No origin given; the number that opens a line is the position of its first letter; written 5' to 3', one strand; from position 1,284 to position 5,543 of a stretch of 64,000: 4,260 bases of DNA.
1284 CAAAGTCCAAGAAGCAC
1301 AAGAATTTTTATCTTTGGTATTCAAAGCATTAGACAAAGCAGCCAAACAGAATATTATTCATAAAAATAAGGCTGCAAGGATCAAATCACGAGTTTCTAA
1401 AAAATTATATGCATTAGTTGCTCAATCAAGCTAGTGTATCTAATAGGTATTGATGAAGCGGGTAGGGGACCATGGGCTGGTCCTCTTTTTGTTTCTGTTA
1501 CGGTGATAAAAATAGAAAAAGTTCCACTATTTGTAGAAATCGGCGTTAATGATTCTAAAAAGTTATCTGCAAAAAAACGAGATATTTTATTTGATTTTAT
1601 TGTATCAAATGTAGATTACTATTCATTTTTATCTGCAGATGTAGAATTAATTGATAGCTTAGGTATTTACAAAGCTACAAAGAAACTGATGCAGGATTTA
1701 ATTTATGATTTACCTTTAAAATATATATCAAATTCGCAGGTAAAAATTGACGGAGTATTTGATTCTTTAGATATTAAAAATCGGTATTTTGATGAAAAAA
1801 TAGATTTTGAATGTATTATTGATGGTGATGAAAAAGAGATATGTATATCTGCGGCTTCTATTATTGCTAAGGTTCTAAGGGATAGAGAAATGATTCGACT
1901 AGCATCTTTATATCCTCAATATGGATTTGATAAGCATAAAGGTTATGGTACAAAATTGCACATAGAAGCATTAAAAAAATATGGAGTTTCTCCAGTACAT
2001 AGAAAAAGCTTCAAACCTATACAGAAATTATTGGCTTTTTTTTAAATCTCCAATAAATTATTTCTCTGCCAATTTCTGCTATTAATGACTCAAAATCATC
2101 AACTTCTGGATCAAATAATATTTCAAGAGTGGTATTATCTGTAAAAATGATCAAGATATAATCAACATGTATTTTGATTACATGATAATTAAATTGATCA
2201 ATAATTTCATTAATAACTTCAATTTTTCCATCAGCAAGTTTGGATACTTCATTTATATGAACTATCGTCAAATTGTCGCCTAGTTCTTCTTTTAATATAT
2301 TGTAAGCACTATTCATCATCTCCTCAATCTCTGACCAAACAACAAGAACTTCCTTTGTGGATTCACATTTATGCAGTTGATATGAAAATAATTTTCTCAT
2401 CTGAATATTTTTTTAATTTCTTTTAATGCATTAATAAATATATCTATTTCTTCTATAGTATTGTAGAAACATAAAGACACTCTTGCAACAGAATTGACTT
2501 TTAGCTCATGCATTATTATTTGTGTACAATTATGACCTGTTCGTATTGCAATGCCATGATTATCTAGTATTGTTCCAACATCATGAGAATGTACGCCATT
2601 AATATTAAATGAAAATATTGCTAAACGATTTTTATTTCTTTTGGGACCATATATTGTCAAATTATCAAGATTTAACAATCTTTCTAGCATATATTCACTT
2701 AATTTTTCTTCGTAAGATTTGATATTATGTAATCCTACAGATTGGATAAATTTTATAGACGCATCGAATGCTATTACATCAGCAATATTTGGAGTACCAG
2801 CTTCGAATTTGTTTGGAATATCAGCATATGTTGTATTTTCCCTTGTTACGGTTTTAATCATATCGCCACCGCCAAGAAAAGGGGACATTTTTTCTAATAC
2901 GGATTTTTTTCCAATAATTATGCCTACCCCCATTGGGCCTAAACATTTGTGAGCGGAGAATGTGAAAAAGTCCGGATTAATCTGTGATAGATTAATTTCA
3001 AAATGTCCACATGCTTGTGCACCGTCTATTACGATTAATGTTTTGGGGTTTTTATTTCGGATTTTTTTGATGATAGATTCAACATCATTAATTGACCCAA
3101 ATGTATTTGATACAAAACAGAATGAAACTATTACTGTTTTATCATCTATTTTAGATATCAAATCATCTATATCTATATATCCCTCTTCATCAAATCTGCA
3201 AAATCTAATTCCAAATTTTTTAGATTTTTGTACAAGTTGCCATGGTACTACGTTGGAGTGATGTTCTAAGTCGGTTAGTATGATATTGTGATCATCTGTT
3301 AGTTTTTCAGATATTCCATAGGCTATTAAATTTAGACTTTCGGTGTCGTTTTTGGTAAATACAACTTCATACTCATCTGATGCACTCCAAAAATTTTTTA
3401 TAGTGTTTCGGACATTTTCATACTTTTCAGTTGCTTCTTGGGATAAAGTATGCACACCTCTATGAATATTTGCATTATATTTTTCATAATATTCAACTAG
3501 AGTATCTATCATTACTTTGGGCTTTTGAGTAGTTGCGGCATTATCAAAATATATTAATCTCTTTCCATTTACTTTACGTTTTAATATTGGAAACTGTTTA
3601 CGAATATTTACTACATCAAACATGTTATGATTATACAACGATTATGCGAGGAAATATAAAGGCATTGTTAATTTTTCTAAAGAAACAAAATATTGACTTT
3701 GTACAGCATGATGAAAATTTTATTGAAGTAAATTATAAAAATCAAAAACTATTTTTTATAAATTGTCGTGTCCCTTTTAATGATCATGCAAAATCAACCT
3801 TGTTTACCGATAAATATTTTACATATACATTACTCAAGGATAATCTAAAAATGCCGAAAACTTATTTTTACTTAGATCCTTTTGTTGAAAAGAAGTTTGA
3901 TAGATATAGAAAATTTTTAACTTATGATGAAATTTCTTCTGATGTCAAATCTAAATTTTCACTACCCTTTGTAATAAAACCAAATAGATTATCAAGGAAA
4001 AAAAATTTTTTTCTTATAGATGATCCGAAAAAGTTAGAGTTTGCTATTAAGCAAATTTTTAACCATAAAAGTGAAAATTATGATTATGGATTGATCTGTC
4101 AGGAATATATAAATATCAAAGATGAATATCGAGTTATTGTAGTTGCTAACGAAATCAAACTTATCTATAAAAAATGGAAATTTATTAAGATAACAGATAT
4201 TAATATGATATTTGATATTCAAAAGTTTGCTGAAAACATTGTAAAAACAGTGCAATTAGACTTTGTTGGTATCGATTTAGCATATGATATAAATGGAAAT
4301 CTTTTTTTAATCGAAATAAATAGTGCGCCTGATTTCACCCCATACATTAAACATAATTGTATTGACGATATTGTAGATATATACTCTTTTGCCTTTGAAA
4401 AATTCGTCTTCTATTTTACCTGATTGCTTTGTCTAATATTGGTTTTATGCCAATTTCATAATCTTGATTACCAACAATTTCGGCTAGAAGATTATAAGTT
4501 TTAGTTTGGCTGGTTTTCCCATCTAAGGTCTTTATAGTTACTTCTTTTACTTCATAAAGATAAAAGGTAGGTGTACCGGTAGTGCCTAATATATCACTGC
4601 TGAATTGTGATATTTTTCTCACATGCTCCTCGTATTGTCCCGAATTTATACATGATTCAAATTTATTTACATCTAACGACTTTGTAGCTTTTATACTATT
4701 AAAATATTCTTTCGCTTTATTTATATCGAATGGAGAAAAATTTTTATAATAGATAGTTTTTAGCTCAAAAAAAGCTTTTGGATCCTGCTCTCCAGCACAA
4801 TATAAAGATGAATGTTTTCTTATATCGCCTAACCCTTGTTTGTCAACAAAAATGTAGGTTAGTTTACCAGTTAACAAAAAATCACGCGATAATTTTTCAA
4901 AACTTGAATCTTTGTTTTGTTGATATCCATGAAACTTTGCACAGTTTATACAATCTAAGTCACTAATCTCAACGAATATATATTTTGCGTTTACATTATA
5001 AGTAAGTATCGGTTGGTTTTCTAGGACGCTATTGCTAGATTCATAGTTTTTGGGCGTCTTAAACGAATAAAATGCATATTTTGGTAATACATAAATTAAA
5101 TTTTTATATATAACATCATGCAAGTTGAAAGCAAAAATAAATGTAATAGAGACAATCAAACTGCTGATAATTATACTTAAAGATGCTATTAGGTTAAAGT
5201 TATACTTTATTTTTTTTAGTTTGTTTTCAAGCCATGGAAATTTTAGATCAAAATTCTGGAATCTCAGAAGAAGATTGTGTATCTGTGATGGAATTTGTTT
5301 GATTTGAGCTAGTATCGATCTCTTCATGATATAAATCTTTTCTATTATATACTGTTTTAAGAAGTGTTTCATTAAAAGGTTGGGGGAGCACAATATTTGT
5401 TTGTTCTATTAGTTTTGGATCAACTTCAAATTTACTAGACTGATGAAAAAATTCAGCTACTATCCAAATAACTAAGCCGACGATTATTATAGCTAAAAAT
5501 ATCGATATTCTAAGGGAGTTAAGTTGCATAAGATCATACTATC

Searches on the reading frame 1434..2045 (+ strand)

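Call 96: search_protein_families(library=pfam, proteins=[window:1434-2045:+], max_evalue=0.00001)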
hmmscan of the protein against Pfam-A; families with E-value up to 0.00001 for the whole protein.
window:1434-2045:+ (203 aa): 1 family
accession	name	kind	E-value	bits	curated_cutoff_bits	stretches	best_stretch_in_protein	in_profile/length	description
PF01351.25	RNase_HII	-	4.2e-39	135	25.8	1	4-195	1-198/199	Ribonuclease HII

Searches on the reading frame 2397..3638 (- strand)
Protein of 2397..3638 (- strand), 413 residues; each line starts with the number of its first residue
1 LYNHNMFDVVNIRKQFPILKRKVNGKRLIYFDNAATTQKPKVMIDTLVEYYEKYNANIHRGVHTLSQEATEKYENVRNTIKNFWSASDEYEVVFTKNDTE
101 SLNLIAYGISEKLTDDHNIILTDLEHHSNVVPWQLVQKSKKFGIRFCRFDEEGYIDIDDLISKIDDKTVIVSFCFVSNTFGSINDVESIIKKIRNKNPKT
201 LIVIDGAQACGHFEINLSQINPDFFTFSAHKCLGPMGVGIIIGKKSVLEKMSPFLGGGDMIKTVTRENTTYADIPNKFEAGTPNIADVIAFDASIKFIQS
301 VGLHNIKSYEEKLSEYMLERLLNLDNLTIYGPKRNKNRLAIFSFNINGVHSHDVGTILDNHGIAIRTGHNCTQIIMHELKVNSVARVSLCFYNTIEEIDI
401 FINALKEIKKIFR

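Call 96: search_protein_families(library=pfam, proteins=[window:2397-3638:-], max_evalue=0.00001)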
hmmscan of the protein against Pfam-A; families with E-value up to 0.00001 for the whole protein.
window:2397-3638:- (413 aa): 1 family
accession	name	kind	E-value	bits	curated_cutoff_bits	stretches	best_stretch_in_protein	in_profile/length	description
PF00266.25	Aminotran_5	-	6e-136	453.7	21.5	1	29-401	1-371/371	Aminotransferase class-V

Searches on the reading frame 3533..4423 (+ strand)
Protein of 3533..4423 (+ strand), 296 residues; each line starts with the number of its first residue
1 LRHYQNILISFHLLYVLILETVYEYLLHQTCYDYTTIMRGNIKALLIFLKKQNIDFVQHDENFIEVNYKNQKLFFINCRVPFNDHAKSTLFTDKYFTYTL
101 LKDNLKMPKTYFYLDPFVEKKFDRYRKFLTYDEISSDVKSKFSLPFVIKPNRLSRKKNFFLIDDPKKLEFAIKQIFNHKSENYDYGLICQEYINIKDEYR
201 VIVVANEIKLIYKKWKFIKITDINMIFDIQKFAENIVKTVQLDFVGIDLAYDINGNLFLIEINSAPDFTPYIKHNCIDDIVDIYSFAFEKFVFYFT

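Call 96: search_protein_families(library=pfam, proteins=[window:3533-4423:+], max_evalue=0.00001)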
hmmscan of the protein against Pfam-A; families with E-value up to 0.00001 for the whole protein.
window:3533-4423:+ (296 aa): 4 families
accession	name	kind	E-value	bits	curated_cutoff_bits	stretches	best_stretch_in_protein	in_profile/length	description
PF18299.6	R2K_2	-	1.1e-07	32.3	26.2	1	149-265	25-131/147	ATP-grasp domain, R2K clade family 2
PF08443.16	RimK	-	1.3e-07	31.9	21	1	140-277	37-178/188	RimK-like ATP-grasp domain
PF14397.11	ATPgrasp_ST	-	8e-07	29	31.4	0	229-269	218-259/278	Sugar-transfer associated ATP-grasp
PF14398.11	ATPgrasp_YheCD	-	7.1e-06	25.9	26.8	0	229-273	185-234/255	YheC/D like ATP-grasp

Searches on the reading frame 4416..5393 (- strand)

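Call 96: search_protein_families(library=pfam, proteins=[window:4416-5393:-], max_evalue=0.00001)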
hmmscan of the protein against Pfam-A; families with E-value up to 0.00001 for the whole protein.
window:4416-5393:- (325 aa): 1 family
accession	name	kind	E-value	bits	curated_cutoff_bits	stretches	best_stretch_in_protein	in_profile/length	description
PF13462.12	Thioredoxin_4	-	5e-13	50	23.2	1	134-281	11-147/165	Thioredoxin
